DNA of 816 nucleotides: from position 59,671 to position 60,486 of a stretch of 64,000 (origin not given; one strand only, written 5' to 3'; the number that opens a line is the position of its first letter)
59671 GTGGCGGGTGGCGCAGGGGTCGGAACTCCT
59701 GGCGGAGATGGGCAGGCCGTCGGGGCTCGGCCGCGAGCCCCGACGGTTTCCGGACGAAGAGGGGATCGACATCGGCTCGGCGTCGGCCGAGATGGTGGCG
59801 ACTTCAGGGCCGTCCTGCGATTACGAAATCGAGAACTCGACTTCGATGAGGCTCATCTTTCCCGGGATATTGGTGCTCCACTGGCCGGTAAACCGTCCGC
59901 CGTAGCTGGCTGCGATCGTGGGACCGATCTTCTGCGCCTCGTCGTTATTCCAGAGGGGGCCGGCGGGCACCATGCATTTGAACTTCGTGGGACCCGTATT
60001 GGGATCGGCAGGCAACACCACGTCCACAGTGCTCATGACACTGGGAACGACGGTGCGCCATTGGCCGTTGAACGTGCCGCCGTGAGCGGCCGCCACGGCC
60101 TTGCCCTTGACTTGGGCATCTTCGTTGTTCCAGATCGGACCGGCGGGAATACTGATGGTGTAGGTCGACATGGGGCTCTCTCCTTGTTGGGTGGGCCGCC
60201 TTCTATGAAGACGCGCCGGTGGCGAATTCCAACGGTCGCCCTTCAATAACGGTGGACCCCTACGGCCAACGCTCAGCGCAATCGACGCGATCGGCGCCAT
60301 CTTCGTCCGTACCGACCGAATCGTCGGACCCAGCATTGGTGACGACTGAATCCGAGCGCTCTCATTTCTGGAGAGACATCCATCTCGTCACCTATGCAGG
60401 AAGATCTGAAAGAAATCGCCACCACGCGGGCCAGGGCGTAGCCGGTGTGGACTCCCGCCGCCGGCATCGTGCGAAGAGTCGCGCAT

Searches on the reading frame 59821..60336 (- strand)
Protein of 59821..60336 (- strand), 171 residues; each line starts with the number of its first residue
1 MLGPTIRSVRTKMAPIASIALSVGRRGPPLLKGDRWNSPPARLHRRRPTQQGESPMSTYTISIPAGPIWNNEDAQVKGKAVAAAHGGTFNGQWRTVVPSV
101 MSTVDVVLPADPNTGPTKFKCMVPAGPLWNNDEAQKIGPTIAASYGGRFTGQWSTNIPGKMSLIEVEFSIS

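Call 10: search_protein_families(library=ncbifam, proteins=[window:59821-60336:-], max_evalue=0.1)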
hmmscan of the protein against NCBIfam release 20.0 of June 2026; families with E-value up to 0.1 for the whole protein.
window:59821-60336:- (171 aa): 0 families

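Call 60: search_protein_families(library=pfam, proteins=[window:59821-60336:-], max_evalue=0.00001)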
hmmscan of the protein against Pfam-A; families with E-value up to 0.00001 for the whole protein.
window:59821-60336:- (171 aa): 1 family
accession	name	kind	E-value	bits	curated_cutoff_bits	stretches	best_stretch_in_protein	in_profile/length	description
PF12151.13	MVL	-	5.5e-16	58.7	25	2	71-103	1-33/36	Mannan-binding protein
